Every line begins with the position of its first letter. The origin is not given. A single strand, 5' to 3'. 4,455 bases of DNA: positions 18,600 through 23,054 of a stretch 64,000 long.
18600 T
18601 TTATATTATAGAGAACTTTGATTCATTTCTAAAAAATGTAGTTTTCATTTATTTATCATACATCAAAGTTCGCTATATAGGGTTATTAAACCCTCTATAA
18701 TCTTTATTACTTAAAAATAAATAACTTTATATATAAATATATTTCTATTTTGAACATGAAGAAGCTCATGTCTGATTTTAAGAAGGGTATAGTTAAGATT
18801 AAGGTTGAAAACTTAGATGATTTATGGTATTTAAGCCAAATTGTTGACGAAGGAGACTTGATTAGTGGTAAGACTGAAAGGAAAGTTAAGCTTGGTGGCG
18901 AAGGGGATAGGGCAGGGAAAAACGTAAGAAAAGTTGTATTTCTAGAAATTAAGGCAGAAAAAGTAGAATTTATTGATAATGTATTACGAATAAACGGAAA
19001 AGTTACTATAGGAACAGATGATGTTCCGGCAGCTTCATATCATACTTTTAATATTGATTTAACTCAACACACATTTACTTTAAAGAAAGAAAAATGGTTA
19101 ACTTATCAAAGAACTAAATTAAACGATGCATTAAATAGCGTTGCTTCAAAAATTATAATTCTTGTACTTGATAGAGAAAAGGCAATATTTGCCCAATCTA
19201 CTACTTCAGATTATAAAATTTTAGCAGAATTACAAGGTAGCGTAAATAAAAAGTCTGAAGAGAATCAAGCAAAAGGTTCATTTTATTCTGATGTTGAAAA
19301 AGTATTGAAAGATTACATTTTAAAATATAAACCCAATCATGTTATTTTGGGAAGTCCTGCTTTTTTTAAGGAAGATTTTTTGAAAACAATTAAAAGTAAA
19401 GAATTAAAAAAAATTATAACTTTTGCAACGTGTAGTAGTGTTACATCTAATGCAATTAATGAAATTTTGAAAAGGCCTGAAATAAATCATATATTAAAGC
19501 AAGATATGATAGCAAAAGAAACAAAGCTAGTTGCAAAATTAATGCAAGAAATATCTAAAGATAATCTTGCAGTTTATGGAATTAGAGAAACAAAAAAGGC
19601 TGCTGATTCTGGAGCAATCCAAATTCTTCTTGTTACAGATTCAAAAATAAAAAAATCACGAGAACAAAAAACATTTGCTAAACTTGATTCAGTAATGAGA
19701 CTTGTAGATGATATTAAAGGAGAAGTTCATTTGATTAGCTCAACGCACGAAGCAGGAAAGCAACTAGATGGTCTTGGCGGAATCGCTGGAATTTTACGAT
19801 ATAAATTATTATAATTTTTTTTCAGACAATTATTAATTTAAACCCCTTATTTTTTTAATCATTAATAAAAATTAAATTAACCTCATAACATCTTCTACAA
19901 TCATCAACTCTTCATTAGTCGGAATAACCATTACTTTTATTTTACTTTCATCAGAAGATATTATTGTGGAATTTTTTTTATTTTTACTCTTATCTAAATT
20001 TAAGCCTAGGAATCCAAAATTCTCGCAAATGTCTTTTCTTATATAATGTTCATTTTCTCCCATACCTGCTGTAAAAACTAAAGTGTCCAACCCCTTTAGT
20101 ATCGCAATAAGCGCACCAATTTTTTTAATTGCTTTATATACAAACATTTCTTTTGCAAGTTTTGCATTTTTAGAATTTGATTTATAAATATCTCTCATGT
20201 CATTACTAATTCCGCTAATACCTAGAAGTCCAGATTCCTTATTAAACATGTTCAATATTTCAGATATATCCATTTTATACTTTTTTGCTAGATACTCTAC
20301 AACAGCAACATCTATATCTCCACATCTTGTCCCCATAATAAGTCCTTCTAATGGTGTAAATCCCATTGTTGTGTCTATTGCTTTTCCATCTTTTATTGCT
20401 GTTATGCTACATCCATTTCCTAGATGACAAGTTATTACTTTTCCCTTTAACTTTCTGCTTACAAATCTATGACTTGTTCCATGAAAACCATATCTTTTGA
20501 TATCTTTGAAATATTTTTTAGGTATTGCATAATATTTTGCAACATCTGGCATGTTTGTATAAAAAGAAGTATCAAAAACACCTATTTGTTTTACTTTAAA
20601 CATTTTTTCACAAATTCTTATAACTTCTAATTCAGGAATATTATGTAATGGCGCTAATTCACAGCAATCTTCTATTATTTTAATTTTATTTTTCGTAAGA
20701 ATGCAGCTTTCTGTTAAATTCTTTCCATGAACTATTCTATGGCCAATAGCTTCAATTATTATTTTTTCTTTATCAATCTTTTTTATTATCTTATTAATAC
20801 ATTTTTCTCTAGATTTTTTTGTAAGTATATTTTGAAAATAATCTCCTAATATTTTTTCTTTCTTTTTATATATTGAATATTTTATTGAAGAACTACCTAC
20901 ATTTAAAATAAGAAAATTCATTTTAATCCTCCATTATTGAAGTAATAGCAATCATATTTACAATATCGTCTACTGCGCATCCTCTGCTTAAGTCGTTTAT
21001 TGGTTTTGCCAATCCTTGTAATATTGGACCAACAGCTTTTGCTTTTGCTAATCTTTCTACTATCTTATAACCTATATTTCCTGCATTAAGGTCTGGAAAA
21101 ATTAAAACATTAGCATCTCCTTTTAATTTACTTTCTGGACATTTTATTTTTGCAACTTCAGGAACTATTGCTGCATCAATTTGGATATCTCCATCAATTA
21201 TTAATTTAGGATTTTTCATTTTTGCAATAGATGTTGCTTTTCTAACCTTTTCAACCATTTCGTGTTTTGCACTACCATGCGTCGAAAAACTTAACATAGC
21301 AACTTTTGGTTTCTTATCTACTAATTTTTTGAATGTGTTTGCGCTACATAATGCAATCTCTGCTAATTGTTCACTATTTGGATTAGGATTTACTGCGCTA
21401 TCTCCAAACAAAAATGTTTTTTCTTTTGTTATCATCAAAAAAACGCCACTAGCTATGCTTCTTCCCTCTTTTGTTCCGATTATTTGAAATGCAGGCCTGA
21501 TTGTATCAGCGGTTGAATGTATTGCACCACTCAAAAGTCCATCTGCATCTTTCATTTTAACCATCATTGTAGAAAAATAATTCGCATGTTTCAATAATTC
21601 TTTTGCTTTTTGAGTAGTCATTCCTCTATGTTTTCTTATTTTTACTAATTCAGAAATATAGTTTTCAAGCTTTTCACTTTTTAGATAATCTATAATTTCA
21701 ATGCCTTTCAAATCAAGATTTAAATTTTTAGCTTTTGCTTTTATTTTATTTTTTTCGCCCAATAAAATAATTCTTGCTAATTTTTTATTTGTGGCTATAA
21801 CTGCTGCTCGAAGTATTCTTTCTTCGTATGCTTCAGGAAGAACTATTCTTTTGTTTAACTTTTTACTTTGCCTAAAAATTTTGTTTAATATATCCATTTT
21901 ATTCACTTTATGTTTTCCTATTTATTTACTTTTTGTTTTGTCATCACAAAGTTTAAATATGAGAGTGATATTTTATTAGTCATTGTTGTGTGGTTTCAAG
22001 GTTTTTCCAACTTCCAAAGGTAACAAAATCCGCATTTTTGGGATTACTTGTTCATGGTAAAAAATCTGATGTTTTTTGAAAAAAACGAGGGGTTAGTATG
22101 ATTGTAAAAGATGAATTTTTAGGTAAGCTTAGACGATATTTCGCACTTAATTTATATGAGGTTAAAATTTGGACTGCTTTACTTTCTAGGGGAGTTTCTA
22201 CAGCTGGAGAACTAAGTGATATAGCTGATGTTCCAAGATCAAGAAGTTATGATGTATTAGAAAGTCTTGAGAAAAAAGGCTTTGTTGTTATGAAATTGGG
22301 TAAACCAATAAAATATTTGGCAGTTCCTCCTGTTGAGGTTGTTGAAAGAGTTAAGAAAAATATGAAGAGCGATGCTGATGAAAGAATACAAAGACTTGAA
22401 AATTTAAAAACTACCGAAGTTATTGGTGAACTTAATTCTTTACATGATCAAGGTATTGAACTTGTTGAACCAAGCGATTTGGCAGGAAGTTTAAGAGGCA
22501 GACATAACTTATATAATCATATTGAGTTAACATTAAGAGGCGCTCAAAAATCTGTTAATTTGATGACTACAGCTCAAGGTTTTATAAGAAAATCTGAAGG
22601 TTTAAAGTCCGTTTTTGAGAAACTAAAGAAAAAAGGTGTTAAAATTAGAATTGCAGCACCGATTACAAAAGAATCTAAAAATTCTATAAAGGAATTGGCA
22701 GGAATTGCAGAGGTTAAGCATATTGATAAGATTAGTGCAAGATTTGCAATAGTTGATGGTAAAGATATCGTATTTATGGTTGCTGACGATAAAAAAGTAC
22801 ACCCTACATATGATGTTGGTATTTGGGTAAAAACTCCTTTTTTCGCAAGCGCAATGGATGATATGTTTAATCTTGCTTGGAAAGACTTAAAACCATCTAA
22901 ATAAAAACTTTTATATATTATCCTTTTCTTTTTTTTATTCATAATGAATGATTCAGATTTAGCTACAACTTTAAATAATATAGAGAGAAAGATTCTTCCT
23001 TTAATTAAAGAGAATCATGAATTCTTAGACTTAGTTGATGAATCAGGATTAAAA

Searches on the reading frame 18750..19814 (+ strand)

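Call 73: search_protein_families(library=pfam, proteins=[window:18750-19814:+], max_evalue=0.00001)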
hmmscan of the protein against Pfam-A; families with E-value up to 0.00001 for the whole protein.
window:18750-19814:+ (354 aa): 3 families
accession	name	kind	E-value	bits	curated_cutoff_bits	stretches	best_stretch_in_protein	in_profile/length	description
PF03465.20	eRF1_3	-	1.9e-24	86.6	25.8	1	254-353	1-106/106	eRF1 domain 3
PF03463.20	eRF1_1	-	2.1e-22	79.8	23.8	1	3-128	1-123/123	eRF1 domain 1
PF03464.20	eRF1_2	-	1.4e-07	32.4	27.1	1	135-242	2-126/133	eRF1 domain 2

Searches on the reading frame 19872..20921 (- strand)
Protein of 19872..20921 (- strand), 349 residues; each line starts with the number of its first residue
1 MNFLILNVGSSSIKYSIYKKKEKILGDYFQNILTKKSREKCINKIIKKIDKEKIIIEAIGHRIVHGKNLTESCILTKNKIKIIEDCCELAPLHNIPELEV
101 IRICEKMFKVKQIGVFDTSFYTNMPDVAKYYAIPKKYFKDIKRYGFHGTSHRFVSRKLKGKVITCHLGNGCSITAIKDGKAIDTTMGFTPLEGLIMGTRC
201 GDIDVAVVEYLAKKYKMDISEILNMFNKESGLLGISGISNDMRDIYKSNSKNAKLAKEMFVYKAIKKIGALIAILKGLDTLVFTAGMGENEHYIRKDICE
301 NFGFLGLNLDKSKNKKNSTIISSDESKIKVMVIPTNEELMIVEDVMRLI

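Call 73: search_protein_families(library=pfam, proteins=[window:19872-20921:-], max_evalue=0.00001)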
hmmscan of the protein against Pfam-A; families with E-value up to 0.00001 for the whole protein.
window:19872-20921:- (349 aa): 1 family
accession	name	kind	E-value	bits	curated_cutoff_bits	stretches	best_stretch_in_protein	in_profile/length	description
PF00871.23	Acetate_kinase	-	4.9e-114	381.5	22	1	34-342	56-391/392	Acetokinase family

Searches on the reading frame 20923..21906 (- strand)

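Call 73: search_protein_families(library=pfam, proteins=[window:20923-21906:-], max_evalue=0.00001)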
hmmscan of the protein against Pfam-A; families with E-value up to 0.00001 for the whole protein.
window:20923-21906:- (327 aa): 1 family
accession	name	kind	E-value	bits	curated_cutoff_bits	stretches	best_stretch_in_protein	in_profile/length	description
PF01515.24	PTA_PTB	-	2.8e-132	441.4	24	1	6-322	2-318/319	Phosphate acetyl/butaryl transferase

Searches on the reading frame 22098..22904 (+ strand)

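Call 73: search_protein_families(library=pfam, proteins=[window:22098-22904:+], max_evalue=0.00001)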
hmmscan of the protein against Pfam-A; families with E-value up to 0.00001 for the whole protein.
window:22098-22904:+ (268 aa): 1 family
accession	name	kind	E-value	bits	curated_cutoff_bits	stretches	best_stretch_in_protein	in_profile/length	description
PF01978.25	TrmB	-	3.8e-18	65.5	25.6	1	15-78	4-67/68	Sugar-specific transcriptional regulator TrmB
